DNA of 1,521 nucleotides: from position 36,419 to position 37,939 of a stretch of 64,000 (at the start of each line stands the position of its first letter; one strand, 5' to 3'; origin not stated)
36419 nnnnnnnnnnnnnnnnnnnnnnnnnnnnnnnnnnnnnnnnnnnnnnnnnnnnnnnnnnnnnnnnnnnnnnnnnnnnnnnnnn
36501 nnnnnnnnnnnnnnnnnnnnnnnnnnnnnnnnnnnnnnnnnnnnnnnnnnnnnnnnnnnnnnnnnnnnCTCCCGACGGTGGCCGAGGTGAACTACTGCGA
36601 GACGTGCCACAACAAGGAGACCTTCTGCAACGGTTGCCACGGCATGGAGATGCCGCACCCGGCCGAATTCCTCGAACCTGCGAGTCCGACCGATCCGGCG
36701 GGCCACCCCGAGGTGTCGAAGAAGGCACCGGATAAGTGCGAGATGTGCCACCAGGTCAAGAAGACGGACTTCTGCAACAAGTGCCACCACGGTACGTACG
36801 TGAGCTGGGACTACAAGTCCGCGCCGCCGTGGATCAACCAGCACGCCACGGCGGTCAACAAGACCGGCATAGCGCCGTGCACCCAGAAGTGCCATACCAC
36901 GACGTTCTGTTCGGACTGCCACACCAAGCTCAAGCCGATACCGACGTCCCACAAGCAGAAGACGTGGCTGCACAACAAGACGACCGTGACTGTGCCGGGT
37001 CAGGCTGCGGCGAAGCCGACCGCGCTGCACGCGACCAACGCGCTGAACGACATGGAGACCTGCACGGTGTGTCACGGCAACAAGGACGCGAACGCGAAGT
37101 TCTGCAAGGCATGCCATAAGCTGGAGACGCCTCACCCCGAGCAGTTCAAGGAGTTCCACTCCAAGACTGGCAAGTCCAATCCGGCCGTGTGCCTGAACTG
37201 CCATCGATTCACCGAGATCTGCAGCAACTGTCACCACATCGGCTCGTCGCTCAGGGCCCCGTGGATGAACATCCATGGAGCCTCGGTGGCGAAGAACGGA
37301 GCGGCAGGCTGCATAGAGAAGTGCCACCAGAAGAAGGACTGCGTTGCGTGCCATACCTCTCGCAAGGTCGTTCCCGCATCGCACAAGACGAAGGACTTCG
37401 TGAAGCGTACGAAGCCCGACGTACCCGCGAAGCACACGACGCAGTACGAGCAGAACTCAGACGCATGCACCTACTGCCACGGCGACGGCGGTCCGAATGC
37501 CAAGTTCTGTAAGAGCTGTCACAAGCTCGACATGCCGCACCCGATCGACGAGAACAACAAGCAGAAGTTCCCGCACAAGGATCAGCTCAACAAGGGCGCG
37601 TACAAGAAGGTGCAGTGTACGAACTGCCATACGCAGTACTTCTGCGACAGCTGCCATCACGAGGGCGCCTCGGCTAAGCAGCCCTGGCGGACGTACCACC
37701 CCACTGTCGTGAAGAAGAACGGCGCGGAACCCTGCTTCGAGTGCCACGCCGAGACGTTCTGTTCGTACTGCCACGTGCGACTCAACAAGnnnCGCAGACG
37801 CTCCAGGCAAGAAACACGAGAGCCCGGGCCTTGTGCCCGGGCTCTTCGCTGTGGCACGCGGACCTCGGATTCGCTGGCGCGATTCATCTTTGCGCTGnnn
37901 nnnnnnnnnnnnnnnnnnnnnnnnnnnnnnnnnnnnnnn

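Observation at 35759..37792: Intact 24-heme membrane cytochrome: NapC/NirT-type head plus three hexaheme repeats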

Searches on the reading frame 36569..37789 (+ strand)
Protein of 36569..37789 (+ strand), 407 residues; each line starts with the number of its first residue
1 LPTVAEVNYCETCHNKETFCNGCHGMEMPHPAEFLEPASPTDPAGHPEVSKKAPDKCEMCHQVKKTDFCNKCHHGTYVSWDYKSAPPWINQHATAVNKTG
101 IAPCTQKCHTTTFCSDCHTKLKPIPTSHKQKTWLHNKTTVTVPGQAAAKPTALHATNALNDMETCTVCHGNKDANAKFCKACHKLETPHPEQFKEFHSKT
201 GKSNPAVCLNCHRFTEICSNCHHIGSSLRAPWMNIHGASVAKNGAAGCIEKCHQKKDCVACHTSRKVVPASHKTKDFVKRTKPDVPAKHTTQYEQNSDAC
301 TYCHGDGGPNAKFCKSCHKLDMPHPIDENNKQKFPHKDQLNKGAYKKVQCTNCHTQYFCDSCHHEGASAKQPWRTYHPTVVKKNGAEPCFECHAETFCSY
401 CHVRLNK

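Call 48: search_protein_representatives(protein=window:36569-37789:+)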
Query: 407 residues. Proteins with E-value up to 0.001 (for the whole library): 450; up to 1e-10: 123; up to 1e-30: 20. The best 150 are listed.
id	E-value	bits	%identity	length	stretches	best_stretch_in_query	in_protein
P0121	2.9e-125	435.3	54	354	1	55-406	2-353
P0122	1.1e-109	383.9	52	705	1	6-405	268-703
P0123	5.1e-98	345.5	58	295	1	122-407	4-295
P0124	1.9e-74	267.9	44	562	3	1-200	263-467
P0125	8.0e-65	236.1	47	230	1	182-404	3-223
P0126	4.3e-63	230.4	58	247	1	107-280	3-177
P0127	3.1e-56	207.8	51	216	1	207-405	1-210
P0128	2.1e-54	201.8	52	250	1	87-255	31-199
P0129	2.8e-53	198.1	47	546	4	2-225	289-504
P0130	1.0e-50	189.7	44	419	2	186-368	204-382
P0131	2.1e-49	185.3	46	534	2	282-405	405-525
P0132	2.1e-46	175.5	48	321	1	3-192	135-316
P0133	8.7e-45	170.1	46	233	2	59-194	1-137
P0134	3.5e-44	168.1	44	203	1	200-405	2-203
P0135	1.3e-39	153.0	40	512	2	4-208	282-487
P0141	4.3e-30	121.7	40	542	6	153-262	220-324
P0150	2.9e-24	102.5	34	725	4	56-402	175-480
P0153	3.5e-23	98.9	49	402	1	1-120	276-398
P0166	8.6e-18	81.1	34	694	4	295-405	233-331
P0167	9.7e-18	81.0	43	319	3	7-120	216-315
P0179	6.8e-16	74.9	39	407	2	1-123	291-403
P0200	2.1e-13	66.6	36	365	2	8-120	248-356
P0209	9.1e-13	64.6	33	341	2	257-405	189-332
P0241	8.5e-11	58.1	46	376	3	348-405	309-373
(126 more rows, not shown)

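Call 50: list_cluster_members(proteins=[P0153, P0179, P0200, P0167, P0209, P0124, P0131, P0150, P0166, P0241])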
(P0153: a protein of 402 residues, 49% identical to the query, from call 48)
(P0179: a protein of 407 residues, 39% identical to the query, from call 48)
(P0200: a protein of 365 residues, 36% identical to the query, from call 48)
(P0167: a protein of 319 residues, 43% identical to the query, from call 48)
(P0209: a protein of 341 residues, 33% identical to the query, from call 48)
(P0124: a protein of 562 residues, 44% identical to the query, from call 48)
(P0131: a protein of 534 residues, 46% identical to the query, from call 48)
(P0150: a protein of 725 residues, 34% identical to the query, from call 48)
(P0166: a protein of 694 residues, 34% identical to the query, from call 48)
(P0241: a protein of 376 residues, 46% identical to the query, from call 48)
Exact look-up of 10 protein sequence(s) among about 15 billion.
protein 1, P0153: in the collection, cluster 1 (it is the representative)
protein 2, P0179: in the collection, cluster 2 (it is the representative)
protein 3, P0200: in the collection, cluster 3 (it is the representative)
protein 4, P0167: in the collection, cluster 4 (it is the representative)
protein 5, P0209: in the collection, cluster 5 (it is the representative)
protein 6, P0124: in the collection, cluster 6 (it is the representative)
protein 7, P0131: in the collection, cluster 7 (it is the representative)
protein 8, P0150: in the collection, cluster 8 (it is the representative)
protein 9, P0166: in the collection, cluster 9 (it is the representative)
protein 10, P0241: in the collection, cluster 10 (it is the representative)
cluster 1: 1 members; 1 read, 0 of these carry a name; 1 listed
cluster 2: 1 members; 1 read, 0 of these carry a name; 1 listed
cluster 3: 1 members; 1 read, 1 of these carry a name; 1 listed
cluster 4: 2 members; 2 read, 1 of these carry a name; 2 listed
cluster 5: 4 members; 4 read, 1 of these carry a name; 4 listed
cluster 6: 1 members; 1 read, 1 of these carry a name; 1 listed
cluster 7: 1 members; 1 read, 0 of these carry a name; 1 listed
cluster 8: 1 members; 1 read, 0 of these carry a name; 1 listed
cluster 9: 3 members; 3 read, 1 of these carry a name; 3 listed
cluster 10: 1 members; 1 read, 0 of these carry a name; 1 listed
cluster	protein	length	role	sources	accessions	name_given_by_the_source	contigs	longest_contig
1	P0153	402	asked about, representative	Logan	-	-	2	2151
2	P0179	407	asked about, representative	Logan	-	-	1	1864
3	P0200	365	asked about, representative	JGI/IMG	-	hypothetical protein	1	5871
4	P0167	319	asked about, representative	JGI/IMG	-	-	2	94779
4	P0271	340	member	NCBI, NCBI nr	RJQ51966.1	MAG: hypothetical protein C4521_11280 [Actinobacteria bacterium] | MAG: hypothetical protein C4521_11280 [Actinomycetota bacterium]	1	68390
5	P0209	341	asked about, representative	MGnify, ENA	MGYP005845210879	CR=1 FL=1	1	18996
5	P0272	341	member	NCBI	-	-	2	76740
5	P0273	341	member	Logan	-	-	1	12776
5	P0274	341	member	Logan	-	-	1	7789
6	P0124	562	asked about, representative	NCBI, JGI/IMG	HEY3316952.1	MAG TPA: cytochrome c3 family protein [Coriobacteriia bacterium] | hypothetical protein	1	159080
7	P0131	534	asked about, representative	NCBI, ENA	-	-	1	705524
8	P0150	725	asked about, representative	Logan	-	-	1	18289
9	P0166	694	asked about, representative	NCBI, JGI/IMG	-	-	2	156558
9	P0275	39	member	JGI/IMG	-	hypothetical protein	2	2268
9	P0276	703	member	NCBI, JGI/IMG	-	-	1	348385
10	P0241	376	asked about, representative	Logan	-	-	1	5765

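Call 53: search_protein_families(library=pfam, proteins=[P0153, P0124, P0150, P0166, P0141], max_evalue=0.001)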
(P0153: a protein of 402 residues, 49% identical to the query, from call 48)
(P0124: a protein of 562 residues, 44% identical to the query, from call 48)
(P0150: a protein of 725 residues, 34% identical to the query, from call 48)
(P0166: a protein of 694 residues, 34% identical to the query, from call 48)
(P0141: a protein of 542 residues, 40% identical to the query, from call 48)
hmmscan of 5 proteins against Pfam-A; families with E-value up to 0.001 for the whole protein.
P0153 (402 aa): 1 family
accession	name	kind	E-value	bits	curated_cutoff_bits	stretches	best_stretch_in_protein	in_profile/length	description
PF14522.11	Cytochrome_C7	-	6.5e-08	32.7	24.8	1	141-213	3-67/67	Cytochrome c7 and related cytochrome c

P0124 (562 aa): 1 family
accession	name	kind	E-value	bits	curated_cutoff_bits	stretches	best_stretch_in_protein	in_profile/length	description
PF14522.11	Cytochrome_C7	-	3e-08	33.8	24.8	1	144-208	3-66/67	Cytochrome c7 and related cytochrome c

P0150 (725 aa): 4 families
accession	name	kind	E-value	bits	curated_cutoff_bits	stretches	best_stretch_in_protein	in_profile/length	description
PF14522.11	Cytochrome_C7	-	2.7e-25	88.4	24.8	0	140-193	3-66/67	Cytochrome c7 and related cytochrome c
PF03264.19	Cytochrom_NNT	-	7.3e-17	62.1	24.1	1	26-161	13-169/174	NapC/NirT cytochrome c family, N-terminal region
PF22113.1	Mtrc-MtrF_II-IV_dom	-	4.7e-16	59.3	30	1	51-231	8-166/176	Outer membrane cytochrome MtrC/MtrF-like, domains II/IV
PF14537.11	Cytochrom_c3_2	-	8.4e-07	29.8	25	0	231-283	27-79/79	Cytochrome c3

P0166 (694 aa): 4 families
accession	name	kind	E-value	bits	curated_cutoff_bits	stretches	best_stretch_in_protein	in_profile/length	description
PF14522.11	Cytochrome_C7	-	2.7e-18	66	24.8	0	598-639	12-51/67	Cytochrome c7 and related cytochrome c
PF03264.19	Cytochrom_NNT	-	9.9e-14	51.9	24.1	1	34-176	4-170/174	NapC/NirT cytochrome c family, N-terminal region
PF22113.1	Mtrc-MtrF_II-IV_dom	-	9.6e-12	45.2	30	1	69-248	9-172/176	Outer membrane cytochrome MtrC/MtrF-like, domains II/IV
PF14537.11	Cytochrom_c3_2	-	1.2e-06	29.3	25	1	68-142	8-66/79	Cytochrome c3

P0141 (542 aa): 2 families
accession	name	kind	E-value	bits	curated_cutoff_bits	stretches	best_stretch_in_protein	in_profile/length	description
PF14522.11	Cytochrome_C7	-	3.9e-12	46.3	24.8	0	75-126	2-67/67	Cytochrome c7 and related cytochrome c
PF14537.11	Cytochrom_c3_2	-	0.0001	23.1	25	0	54-68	5-19/79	Cytochrome c3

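Call 74: predict_structure(alignment_id=A3)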
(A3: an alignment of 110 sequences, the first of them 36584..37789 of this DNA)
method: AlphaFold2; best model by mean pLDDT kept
length: 402 residues; sequences in the alignment: 110
mean_pLDDT: 89.4   pTM: 0.66
mean pLDDT of the five models: 89.4, 88.2, 87.2, 84.7, 82.1
residues with pLDDT >= 90: 256; 70-90: 136; 50-70: 8; < 50: 2
segments of 3 or more residues with pLDDT < 50: none
pLDDT, mean of each block of 10 residues (from residue 1): 62 73 90 93 93 87 93 94 93 91 90 90 93 88 93 91 88 93 87 85 89 86 91 89 89 93 91 92 93 91 94 91 90 92 91 92 93 95 92 83 54
secondary structure, 60 per line:
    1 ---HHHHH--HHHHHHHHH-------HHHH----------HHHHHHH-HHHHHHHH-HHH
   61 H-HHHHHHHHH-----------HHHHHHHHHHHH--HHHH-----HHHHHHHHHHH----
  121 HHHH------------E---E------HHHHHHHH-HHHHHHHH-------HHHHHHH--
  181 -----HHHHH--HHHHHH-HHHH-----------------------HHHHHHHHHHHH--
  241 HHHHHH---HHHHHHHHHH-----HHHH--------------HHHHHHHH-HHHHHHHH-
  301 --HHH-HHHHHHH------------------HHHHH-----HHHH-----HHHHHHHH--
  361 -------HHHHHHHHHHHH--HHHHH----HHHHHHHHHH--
elements in order: H4-8 H11-19 H27-30 H41-47 H49-56 H58-61 H63-71 H83-94 H97-100 H106-116 H121-124 H148-155 H157-164 H172-178 H186-190 H193-198 H200-203 H227-238 H241-246 H250-259 H265-268 H283-290 H292-299 H307-313 H332-336 H342-345 H351-358 H368-379 H382-386 H391-400

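Call 76: fold_search(model_id=the predicted structure, library=pdb)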
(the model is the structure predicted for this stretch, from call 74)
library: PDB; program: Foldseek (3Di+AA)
matches with E <= 10: 3; with E <= 0.001: 0
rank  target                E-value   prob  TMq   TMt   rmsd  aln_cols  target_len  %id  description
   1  8rml_C                3.7e+00  0.02  0.06  0.08  34.0       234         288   12  Structure of heteromeric CALHM2/4 channel in complex with synthetic nanobody SbC4 (released 2024-06-19)
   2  8rmm_C                5.8e+00  0.01  0.06  0.07  31.0       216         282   13  Structure of heteromeric CALHM2/4 channel in complex with synthetic nanobodies SbC2 and SbC4 (released 2024-06-19)
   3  7z8v_C                8.7e+00  0.02  0.13  0.09  16.0       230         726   10  CAND1-SCF-SKP2 (SKP1deldel) CAND1 engaged SCF rocked (released 2023-04-19)
